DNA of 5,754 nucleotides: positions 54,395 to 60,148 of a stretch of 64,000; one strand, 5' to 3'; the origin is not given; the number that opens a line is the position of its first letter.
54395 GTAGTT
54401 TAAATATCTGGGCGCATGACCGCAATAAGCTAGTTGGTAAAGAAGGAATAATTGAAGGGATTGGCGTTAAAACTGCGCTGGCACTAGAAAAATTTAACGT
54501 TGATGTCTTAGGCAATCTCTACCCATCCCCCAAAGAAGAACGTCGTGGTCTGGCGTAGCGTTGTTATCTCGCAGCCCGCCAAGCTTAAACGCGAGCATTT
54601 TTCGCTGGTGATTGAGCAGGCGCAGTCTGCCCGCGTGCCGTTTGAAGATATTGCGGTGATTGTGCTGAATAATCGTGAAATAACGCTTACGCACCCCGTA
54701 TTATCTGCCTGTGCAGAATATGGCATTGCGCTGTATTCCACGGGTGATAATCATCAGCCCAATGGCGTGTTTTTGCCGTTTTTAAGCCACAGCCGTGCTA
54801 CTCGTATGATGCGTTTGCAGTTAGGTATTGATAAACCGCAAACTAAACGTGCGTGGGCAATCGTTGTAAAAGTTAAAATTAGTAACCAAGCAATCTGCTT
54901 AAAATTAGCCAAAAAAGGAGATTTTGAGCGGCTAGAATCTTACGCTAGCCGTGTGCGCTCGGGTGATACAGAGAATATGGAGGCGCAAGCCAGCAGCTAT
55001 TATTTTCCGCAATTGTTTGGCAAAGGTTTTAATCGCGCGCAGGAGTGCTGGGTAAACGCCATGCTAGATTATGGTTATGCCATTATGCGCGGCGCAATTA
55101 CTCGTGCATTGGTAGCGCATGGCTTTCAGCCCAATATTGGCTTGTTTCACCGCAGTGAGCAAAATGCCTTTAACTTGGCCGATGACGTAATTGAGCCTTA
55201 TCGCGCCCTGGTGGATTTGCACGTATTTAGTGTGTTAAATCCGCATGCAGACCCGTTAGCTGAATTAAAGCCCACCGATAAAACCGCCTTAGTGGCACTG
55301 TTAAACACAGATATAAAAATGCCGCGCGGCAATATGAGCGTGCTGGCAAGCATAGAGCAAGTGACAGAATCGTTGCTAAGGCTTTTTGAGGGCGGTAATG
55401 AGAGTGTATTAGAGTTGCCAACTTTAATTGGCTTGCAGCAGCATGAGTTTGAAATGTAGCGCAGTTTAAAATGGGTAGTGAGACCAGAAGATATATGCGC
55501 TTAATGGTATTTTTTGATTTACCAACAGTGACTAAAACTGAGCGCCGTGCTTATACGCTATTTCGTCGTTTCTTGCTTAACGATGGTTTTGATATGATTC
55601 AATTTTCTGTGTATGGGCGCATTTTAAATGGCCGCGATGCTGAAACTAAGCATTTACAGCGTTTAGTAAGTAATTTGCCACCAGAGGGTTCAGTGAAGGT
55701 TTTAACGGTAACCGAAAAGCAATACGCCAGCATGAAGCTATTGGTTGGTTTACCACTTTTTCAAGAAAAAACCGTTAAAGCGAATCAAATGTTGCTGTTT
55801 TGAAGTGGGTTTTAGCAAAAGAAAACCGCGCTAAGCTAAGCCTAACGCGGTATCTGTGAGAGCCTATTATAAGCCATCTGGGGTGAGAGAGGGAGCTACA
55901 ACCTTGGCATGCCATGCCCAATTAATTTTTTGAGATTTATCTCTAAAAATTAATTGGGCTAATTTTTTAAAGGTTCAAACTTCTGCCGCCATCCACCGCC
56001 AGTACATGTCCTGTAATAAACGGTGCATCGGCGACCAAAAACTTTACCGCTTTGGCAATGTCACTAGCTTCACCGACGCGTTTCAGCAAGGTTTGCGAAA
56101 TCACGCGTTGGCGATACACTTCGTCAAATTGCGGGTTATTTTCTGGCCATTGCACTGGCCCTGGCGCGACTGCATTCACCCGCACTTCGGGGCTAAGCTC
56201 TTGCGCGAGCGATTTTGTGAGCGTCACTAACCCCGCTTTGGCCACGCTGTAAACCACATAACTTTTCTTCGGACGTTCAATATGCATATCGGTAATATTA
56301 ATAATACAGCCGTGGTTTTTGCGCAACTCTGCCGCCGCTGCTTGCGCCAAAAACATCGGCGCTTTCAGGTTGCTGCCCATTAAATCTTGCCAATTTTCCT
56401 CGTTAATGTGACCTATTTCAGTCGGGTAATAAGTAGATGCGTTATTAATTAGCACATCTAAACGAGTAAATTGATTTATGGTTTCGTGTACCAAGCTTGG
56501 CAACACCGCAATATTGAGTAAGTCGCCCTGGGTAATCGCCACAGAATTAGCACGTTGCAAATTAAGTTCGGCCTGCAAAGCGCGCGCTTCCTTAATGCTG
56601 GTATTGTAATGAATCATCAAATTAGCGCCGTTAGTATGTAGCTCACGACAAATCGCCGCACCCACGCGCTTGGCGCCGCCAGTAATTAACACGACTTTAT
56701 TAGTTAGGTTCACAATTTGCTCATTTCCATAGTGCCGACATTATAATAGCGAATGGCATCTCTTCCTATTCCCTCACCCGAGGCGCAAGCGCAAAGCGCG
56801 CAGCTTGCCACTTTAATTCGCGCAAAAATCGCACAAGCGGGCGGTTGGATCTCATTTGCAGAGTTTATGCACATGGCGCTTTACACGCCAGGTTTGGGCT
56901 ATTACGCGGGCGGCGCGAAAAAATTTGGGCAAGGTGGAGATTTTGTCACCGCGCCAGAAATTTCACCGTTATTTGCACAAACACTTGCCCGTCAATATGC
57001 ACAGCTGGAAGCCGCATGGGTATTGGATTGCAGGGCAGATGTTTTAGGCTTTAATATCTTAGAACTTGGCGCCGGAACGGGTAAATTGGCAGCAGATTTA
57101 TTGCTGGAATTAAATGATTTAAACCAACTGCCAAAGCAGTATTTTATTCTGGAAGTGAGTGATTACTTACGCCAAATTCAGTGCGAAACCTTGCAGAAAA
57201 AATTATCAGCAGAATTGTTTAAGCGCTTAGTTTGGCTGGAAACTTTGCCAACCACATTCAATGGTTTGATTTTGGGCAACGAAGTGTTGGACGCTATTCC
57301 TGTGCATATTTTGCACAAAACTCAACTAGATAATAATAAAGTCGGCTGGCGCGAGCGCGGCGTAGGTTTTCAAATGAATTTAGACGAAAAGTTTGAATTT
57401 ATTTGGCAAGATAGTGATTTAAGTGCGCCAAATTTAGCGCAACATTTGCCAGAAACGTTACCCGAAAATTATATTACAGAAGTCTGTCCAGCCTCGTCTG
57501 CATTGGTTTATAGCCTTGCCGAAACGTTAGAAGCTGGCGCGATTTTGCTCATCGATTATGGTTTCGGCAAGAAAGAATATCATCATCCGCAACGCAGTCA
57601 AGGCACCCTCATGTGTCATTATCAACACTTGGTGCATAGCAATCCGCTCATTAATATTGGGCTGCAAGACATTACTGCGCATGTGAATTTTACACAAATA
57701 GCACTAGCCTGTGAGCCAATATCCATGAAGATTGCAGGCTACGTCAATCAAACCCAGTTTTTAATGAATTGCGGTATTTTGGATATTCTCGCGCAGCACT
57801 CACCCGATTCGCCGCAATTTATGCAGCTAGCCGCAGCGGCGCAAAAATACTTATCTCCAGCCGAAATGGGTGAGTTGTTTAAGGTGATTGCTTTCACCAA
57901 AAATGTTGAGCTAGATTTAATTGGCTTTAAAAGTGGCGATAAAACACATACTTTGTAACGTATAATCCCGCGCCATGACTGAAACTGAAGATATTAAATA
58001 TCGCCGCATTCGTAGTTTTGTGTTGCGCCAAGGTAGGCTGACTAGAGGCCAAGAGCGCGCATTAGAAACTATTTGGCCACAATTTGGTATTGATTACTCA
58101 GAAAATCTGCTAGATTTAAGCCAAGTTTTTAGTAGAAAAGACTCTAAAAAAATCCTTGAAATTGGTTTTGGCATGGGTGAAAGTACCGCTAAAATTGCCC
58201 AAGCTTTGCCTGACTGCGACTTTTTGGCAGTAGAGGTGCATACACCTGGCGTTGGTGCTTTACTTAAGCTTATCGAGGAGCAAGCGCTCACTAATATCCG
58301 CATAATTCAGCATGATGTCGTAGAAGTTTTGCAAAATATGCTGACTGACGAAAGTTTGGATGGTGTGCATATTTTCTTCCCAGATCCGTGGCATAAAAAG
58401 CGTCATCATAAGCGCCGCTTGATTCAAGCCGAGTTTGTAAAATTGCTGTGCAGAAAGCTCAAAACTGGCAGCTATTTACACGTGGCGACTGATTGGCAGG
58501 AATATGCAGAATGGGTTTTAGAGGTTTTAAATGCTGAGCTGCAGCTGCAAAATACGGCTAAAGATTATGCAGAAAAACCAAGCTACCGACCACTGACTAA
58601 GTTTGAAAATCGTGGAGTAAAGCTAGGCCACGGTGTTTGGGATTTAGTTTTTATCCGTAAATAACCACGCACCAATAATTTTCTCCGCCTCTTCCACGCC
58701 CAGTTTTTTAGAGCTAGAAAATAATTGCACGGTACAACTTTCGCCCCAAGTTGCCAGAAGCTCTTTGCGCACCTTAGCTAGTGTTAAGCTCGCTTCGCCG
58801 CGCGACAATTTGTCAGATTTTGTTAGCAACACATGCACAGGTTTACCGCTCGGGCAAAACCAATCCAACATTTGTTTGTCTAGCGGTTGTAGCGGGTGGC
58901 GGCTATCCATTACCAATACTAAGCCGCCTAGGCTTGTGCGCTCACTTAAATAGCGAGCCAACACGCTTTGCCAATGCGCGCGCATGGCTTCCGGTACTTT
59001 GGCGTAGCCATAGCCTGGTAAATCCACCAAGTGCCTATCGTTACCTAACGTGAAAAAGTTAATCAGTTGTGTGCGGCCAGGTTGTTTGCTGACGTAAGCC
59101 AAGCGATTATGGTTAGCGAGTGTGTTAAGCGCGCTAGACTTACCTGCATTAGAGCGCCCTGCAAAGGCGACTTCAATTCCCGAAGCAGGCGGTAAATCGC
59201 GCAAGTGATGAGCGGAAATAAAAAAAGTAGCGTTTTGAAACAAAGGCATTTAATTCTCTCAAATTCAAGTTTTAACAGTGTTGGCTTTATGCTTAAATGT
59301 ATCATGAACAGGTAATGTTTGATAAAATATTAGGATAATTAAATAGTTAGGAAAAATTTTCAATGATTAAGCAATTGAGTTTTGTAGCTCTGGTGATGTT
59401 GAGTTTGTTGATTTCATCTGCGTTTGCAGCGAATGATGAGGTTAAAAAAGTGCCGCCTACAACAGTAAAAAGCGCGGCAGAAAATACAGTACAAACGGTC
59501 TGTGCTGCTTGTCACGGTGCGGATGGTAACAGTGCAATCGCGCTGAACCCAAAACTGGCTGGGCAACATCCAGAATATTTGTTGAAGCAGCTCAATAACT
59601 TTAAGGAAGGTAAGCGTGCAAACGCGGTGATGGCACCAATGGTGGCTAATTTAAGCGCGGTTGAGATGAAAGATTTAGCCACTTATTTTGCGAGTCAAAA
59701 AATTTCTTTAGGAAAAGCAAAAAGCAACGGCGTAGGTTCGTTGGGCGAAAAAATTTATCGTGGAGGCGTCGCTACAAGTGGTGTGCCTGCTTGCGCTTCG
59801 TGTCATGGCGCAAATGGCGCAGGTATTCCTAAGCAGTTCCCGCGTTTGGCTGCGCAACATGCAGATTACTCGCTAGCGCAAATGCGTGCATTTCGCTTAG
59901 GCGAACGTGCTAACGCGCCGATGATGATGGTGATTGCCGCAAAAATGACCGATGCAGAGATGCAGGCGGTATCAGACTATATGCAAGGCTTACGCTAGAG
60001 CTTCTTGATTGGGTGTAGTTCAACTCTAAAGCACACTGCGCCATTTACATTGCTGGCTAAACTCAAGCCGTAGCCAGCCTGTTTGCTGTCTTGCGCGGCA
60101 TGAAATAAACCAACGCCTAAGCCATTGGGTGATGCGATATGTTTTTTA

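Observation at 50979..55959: Intact type II-C tracrRNA-cas9-cas1-cas2 locus whose CRISPR array is one repeat and zero spacers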

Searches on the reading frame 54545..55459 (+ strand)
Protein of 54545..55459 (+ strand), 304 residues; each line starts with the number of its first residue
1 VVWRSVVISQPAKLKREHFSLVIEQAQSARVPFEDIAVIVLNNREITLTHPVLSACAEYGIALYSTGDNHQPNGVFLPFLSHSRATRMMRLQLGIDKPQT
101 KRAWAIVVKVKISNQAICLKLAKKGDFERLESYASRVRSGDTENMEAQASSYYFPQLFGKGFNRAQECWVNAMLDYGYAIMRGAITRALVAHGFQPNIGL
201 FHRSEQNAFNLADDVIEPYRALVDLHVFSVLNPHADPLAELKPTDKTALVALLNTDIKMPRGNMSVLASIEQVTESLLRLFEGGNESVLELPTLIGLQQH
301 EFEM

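Call 6: search_protein_families(library=ncbifam, proteins=[window:54545-55459:+])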
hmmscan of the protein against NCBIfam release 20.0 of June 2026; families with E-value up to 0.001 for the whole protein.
window:54545-55459:+ (304 aa): 10 families
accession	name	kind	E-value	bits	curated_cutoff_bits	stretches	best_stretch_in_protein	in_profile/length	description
TIGR03639.1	cas1_NMENI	exception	2.2e-81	273.2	120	1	3-277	1-277/278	type II CRISPR-associated endonuclease Cas1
TIGR00287.1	cas1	equivalog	1.4e-22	80.2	71.7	1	7-283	3-321/327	CRISPR-associated endonuclease Cas1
TIGR04093.1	cas1_CYANO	exception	2.5e-18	66.1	385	1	24-234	28-259/334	type I-D CRISPR-associated endonuclease Cas1d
NF049935.1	cas4g_cas1g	exception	1.9e-15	56.4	560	1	10-232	222-469/546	CRISPR-associated endonuclease Cas4g/Cas1g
TIGR03640.1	cas1_DVULG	exception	3.4e-13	49.5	385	1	169-233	199-264/340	type I-C CRISPR-associated endonuclease Cas1c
TIGR04329.1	cas1_PREFRAN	exception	7.1e-11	41.7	300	1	44-232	51-251/317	type V CRISPR-associated endonuclease Cas1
TIGR03641.1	cas1_HMARI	exception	1.1e-09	38.1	304.1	1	6-232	3-247/324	type I-B CRISPR-associated endonuclease Cas1b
TIGR03638.1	cas1_ECOLI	exception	7.9e-09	35.1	215.6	1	10-211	17-213/269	type I-E CRISPR-associated endonuclease Cas1e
TIGR03983.1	cas1_MYXAN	equivalog_domain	2.5e-08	33.3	358.05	1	166-232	202-269/347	type I-MYXAN CRISPR-associated endonuclease Cas1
NF009782.0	PRK13278.2-1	equivalog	8.8e-05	21.9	482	0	27-83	196-252/310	formate--phosphoribosylaminoimidazolecarboxamide ligase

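Call 46: search_solved_structures(query=window:54545-55459:+, show_alignments=2, max_evalue=0.00001)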
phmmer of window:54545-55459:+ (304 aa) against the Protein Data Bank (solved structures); distinct sequences matched with E-value up to 0.00001: 7.
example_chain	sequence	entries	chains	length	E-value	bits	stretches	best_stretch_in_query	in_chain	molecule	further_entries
5xvn_A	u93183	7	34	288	3.5e-30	108.6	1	1-229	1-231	CRISPR-associated endonuclease Cas1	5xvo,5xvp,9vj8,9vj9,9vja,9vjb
4zkj_A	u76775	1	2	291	2.1e-27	99.5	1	3-232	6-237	CRISPR-associated protein Cas1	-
9h1h_B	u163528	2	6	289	1.6e-25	93.3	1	3-229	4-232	CRISPR-associated endonuclease Cas1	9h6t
9hp8_F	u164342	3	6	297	1.7e-25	93.2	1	3-229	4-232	CRISPR-associated endonuclease Cas1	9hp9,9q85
6qxf_I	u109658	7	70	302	1.8e-25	93.1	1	3-229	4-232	CRISPR-associated endonuclease Cas1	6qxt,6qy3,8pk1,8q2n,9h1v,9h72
6opm_A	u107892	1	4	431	3.4e-07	33.2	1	168-235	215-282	CRISPR-associated endonuclease Cas1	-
7cr6_A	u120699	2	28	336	4.3e-06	29.6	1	158-232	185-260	CRISPR-associated endonuclease Cas1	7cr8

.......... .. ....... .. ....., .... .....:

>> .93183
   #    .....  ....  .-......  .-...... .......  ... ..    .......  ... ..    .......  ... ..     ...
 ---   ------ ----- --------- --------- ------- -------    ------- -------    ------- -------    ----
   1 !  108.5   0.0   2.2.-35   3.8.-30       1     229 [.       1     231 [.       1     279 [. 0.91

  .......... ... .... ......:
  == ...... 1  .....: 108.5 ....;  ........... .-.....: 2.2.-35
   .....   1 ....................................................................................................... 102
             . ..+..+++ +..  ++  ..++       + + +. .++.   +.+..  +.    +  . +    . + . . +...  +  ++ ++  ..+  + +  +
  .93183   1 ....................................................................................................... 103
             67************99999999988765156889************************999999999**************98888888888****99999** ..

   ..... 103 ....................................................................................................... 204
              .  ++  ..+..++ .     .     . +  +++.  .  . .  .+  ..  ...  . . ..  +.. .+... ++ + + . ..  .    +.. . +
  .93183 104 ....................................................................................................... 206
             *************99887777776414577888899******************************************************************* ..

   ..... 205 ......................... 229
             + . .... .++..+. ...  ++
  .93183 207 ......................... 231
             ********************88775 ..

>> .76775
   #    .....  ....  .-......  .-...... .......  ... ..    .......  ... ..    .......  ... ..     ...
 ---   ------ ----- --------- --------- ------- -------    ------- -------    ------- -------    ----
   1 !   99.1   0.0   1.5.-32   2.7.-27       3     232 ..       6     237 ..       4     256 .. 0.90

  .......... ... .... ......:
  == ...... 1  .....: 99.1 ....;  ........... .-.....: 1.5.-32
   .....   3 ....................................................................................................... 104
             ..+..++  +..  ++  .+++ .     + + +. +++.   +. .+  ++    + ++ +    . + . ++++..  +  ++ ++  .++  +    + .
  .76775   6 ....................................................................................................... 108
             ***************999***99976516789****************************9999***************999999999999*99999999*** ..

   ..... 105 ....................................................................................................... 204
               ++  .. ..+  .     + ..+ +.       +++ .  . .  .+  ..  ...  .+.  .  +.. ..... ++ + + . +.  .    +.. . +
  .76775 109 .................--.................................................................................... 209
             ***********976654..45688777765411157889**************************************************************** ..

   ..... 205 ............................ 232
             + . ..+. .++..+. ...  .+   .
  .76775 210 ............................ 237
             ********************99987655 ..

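Call 68: find_encoding_contigs(protein=window:54545-55459:+, flank=6000, max_places=8)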
Protein window:54545-55459:+ (304 aa): no gene with exactly this product is on record in the collection.

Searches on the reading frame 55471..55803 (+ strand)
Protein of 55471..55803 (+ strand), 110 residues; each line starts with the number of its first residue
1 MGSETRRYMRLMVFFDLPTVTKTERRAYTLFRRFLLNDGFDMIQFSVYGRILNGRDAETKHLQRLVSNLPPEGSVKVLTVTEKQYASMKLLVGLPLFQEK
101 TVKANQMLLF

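Call 6: search_protein_families(library=ncbifam, proteins=[window:55471-55803:+])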
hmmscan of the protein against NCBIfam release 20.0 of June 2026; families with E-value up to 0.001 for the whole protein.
window:55471-55803:+ (110 aa): 2 families
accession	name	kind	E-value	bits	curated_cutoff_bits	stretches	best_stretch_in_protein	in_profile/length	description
TIGR01573.1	cas2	equivalog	8.8e-22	77.2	24.5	1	9-109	1-95/96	CRISPR-associated endonuclease Cas2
NF041506.1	VapD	equivalog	0.00043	20.6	100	1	22-56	18-52/91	VapD family protein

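Call 17: find_encoding_contigs(protein=window:55471-55803:+, flank=10000, max_places=10)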
Protein window:55471-55803:+ (110 aa): no gene with exactly this product is on record in the collection.

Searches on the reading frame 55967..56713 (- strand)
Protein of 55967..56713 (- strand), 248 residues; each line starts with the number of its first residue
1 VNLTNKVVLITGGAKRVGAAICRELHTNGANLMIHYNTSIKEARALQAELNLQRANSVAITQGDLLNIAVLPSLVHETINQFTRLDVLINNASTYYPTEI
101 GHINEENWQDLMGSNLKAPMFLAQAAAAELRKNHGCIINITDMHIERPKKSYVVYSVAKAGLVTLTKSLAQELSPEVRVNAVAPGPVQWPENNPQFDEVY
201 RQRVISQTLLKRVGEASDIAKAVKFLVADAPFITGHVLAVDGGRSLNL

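Call 6: search_protein_families(library=ncbifam, proteins=[window:55967-56713:-])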
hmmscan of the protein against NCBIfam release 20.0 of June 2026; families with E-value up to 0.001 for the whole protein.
window:55967-56713:- (248 aa): 225 families (the best 25 are shown)
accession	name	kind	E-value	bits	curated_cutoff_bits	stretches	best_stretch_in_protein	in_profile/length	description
NF006598.0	PRK09135.1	equivalog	5.8e-115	383.1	288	1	4-247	5-248/249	pteridine reductase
NF006597.0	PRK09134.1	equivalog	1.9e-59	201.1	281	1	4-246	11-249/261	SDR family oxidoreductase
NF005559.1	PRK07231.1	subfamily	1e-51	175.8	215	1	3-245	2-248/249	glucose 1-dehydrogenase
TIGR02685.1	pter_reduc_Leis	equivalog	4.2e-51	173.6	321.7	1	7-246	3-264/267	pteridine reductase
NF009466.0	PRK12826.1-2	subfamily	4.8e-46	157.2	222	1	4-245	2-245/248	3-oxoacyl-ACP reductase FabG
NF052558.1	MBtsdlDhBudC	equivalog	1.3e-44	152.6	270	1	4-245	2-242/250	meso-2,3-butanediol dehydrogenase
TIGR01830.1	3oxo_ACP_reduc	equivalog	6.5e-44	150.4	297.75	1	8-243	1-237/239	3-oxoacyl-[acyl-carrier-protein] reductase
NF047420.2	EF_P_mod_YmfI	equivalog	1e-43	149.8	238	1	8-243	2-234/236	elongation factor P 5-aminopentanone reductase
NF005893.0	PRK07856.1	equivalog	3.5e-43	147.7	255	1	1-243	5-240/255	SDR family oxidoreductase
NF009464.0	PRK12824.1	subfamily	2.6e-41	141.9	269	1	5-245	2-243/245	3-oxoacyl-ACP reductase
NF009546.0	PRK12935.1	equivalog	4.8e-41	140.9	418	1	2-243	3-244/247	acetoacetyl-CoA reductase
NF005066.0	PRK06483.1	equivalog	1e-40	139.6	249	1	4-246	4-238/239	dihydromonapterin reductase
NF004199.0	PRK05653.1-4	equivalog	1.3e-40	139.5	301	1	1-243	1-244/247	3-oxoacyl-ACP reductase FabG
NF004198.0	PRK05653.1-3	equivalog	3.8e-40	137.9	296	1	3-245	5-247/248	3-oxoacyl-ACP reductase FabG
NF006121.0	PRK08265.1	subfamily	1.4e-39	136.2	294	1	2-245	4-246/263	short chain dehydrogenase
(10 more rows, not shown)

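Call 67: find_encoding_contigs(protein=window:55967-56713:-, flank=6000, max_places=8)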
Protein window:55967-56713:- (248 aa): no gene with exactly this product is on record in the collection.

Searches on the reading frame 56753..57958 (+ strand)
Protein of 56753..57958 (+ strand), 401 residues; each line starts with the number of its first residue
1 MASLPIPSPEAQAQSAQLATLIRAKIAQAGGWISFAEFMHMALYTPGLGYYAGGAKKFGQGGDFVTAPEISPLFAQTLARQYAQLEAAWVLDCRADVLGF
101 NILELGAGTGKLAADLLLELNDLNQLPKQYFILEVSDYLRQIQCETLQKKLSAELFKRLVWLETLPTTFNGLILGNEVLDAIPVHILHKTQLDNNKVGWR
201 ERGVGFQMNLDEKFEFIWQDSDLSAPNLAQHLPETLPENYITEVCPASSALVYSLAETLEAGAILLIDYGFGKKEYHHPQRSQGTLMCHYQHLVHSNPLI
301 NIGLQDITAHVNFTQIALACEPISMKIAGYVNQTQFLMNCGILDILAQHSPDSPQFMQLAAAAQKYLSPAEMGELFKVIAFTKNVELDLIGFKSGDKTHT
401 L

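Call 66: search_protein_families(library=pfam, proteins=[window:56753-57958:+], max_evalue=0.00001)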
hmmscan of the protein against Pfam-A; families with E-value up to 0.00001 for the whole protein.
window:56753-57958:+ (401 aa): 1 family
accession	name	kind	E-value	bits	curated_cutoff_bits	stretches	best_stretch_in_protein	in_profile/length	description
PF02636.23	Methyltransf_28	-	3.4e-58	197.5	23.3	1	95-330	17-248/249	Putative S-adenosyl-L-methionine-dependent methyltransferase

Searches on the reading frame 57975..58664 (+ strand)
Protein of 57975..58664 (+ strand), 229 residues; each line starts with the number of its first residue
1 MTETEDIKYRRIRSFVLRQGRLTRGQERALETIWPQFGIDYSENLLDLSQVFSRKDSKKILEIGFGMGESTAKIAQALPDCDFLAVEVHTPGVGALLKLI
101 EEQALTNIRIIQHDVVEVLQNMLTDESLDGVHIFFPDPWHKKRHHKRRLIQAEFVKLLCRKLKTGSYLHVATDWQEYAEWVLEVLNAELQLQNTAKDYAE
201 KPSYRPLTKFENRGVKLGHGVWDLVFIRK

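Call 66: search_protein_families(library=pfam, proteins=[window:57975-58664:+], max_evalue=0.00001)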
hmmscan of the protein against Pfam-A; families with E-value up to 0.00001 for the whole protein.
window:57975-58664:+ (229 aa): 2 families
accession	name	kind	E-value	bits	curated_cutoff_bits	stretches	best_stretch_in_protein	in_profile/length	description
PF02390.23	Methyltransf_4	-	2.2e-57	193.7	24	1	58-224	3-173/173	Putative methyltransferase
PF13649.12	Methyltransf_25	-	3.8e-06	27.9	27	0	60-148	1-84/97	Methyltransferase domain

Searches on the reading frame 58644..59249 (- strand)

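Call 66: search_protein_families(library=pfam, proteins=[window:58644-59249:-], max_evalue=0.00001)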
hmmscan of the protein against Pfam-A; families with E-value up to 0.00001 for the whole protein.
window:58644-59249:- (201 aa): 2 families
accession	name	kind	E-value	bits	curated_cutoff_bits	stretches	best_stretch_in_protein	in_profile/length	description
PF01926.29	MMR_HSR1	-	5.5e-18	65.6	21.9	1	26-144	1-113/113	50S ribosome-binding GTPase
PF02421.24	FeoB_N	-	2.5e-06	27.5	27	1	26-187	2-151/156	Ferrous iron transport protein B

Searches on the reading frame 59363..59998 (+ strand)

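Call 66: search_protein_families(library=pfam, proteins=[window:59363-59998:+], max_evalue=0.00001)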
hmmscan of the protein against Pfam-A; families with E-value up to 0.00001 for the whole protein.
window:59363-59998:+ (211 aa): 2 families
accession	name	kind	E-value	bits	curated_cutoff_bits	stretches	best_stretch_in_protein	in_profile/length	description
PF00034.26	Cytochrom_C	-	2.5e-20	74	21.3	2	143-210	11-89/90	Cytochrome c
PF13442.11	Cytochrome_CBB3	-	2.3e-14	53.9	27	1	39-108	6-67/68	Cytochrome C oxidase, cbb3-type, subunit III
